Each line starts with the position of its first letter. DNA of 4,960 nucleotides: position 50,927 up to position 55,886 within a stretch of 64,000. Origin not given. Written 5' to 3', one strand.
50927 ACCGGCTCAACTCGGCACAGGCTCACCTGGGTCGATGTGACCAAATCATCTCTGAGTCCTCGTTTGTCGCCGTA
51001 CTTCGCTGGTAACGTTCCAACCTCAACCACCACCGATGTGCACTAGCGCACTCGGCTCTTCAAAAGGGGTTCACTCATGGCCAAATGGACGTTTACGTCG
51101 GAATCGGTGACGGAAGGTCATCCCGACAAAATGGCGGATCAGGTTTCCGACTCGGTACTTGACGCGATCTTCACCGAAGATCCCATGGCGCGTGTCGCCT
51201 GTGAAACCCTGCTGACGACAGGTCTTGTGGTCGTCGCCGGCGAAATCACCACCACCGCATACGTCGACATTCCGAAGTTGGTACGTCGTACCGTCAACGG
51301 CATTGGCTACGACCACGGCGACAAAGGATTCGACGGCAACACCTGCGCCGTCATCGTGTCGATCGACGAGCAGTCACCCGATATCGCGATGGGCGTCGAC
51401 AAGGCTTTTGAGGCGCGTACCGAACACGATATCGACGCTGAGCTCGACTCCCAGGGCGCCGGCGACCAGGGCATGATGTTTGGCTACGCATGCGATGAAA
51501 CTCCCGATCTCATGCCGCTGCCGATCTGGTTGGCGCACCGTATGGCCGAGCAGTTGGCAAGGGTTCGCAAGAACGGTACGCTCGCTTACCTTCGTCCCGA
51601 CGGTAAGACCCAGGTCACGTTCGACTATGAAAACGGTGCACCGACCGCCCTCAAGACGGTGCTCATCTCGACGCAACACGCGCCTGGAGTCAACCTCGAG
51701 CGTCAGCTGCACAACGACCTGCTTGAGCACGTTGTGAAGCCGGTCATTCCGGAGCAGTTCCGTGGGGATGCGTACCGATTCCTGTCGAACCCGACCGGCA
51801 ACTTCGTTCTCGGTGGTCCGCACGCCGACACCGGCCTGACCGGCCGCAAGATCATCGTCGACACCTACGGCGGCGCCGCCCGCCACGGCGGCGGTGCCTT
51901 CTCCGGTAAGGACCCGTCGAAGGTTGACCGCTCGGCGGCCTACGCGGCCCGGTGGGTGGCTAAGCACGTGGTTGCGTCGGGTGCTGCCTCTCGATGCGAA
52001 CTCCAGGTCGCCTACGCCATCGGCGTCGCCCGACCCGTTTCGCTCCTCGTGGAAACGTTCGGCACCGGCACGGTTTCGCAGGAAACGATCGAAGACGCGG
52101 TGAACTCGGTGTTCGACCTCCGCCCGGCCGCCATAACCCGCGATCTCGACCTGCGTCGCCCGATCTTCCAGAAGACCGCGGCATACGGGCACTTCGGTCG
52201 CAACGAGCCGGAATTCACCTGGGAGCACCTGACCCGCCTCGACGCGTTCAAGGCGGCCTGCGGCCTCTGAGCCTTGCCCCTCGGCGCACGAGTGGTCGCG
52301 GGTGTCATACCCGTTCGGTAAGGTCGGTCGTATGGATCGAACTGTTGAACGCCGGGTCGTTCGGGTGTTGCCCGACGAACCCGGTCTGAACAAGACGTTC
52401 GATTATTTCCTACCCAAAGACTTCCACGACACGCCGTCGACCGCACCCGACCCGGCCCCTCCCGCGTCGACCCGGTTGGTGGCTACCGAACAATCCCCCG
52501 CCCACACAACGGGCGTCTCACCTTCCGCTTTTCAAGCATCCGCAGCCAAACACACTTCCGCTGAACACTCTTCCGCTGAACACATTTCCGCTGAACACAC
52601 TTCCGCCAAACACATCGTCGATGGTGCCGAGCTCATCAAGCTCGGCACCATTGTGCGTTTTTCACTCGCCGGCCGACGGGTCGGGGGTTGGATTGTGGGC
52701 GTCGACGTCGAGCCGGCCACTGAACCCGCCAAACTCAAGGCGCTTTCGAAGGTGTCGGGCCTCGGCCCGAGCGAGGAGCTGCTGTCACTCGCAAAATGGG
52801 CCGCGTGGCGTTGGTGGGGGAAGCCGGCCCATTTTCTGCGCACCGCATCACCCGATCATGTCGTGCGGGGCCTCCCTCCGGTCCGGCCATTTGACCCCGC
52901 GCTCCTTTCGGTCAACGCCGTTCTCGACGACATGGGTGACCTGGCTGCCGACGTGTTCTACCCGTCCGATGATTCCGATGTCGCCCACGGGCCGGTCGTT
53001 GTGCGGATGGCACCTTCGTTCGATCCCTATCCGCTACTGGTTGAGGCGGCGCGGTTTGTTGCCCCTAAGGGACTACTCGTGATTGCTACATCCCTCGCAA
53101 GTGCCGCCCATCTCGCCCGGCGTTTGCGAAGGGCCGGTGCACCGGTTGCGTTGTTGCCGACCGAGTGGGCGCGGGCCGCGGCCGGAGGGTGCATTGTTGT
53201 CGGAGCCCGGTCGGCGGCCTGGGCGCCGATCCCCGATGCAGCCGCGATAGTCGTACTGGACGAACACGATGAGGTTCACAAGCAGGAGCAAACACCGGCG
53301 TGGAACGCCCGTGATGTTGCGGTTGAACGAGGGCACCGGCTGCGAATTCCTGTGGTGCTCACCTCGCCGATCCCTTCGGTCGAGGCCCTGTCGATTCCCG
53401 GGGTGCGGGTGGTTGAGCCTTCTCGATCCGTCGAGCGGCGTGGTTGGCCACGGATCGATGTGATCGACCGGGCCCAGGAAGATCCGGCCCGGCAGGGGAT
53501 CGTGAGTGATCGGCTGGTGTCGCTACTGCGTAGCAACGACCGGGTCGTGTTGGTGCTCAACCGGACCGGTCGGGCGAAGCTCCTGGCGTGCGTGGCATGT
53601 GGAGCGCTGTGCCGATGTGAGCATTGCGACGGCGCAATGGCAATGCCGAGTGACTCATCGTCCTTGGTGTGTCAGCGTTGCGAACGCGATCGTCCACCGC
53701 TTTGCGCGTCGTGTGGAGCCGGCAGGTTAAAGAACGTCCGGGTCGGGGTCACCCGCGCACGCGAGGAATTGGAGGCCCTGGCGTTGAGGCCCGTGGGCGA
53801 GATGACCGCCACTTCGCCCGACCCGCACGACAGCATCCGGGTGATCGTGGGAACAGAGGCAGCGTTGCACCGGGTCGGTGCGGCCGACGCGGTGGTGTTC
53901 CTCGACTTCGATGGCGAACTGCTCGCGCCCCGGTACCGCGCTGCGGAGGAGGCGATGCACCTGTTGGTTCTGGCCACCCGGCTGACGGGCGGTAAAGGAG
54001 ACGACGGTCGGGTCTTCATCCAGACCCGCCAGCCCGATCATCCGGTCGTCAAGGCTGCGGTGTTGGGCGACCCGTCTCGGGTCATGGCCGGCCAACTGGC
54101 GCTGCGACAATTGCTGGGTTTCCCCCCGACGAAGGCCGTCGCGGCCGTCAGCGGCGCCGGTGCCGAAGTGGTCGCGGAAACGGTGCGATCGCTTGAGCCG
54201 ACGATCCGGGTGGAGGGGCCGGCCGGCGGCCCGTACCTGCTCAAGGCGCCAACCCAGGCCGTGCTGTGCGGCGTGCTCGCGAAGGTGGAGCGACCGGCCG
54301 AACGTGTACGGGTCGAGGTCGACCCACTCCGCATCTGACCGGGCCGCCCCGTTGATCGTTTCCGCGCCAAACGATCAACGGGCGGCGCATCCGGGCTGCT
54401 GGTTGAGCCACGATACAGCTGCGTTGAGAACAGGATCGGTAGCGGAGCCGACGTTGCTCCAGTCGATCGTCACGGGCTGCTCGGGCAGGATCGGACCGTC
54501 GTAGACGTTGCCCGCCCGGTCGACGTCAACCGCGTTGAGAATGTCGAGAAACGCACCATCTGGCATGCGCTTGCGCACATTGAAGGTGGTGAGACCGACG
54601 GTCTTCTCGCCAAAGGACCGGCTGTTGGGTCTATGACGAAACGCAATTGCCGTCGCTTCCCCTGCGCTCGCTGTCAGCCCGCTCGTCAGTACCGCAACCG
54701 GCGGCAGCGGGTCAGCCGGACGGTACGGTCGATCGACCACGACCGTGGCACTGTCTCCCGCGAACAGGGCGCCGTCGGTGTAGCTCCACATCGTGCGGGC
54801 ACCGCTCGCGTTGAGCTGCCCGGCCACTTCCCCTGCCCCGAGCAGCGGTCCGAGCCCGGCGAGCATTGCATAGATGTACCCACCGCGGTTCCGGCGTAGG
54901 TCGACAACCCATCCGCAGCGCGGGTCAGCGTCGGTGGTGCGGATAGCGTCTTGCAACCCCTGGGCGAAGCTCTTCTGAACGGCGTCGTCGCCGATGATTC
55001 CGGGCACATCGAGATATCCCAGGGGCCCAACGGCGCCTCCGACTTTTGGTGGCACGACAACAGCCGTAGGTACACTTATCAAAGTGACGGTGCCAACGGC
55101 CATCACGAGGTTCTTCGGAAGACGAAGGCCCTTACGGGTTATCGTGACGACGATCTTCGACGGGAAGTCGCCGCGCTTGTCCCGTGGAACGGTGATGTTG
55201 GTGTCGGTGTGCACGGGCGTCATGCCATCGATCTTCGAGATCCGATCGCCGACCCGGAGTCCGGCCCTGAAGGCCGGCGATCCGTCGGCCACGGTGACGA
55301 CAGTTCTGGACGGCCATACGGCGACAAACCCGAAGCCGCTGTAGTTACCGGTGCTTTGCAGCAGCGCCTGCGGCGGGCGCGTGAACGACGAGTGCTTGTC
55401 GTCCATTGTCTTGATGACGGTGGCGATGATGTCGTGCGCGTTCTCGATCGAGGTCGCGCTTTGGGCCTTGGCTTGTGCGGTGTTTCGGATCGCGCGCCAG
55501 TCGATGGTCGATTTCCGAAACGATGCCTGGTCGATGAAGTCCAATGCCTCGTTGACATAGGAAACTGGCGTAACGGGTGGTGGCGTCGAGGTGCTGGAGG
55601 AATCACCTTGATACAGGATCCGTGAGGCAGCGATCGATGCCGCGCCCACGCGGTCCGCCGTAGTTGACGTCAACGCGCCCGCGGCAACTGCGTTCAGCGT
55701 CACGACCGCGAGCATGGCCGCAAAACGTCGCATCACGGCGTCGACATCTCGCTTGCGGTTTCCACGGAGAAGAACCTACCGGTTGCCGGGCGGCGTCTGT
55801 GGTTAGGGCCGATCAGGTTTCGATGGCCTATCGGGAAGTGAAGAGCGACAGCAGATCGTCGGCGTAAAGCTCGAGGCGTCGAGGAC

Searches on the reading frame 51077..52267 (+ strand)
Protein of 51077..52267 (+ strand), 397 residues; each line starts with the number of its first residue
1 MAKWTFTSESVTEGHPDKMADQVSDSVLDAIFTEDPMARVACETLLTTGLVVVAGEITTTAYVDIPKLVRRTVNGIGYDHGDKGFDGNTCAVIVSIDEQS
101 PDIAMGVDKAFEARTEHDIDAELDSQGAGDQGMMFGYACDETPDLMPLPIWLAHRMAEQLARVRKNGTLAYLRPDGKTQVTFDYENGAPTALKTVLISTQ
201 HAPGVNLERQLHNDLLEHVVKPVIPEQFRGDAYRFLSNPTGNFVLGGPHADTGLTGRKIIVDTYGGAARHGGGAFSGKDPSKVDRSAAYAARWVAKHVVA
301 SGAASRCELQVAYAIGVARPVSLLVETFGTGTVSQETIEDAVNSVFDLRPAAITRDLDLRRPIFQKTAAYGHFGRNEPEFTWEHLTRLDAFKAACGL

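Call 88: search_protein_families(library=pfam, proteins=[window:51077-52267:+], max_evalue=0.001)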
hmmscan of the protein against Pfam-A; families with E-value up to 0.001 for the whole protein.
window:51077-52267:+ (397 aa): 3 families
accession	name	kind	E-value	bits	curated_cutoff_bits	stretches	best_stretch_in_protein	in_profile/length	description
PF02773.21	S-AdoMet_synt_C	-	2e-67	225.8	25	1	245-383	1-137/138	S-adenosylmethionine synthetase, C-terminal domain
PF02772.21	S-AdoMet_synt_M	-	3.1e-45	153.6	29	1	126-243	2-120/120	S-adenosylmethionine synthetase, central domain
PF00438.25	S-AdoMet_synt_N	-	8.7e-43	145.3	33.1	1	4-101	2-99/99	S-adenosylmethionine synthetase, N-terminal domain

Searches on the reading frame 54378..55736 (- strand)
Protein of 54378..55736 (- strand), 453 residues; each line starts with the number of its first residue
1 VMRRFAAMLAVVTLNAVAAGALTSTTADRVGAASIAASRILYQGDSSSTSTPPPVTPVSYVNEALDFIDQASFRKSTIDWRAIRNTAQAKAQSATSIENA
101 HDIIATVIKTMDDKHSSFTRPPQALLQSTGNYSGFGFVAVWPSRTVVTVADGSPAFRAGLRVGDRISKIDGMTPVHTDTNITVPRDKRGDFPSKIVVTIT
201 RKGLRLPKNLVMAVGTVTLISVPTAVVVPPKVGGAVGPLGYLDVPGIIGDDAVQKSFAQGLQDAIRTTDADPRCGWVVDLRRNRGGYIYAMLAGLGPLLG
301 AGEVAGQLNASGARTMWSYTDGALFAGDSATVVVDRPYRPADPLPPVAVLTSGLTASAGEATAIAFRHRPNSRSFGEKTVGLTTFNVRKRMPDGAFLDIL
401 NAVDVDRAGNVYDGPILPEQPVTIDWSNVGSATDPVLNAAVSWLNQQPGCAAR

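Call 89: search_protein_families(library=pfam, proteins=[window:54378-55736:-], max_evalue=0.001)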
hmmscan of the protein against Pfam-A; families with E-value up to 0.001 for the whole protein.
window:54378-55736:- (453 aa): 3 families
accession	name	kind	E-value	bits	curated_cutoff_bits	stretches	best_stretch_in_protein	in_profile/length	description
PF03572.23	Peptidase_S41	-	1.4e-18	67.4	24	1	239-409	2-151/165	Peptidase family S41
PF17820.7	PDZ_6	-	1.1e-07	31.9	27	1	146-177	2-32/54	PDZ domain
PF13180.12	PDZ_2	-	5.8e-06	26.9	27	1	135-203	5-71/80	PDZ domain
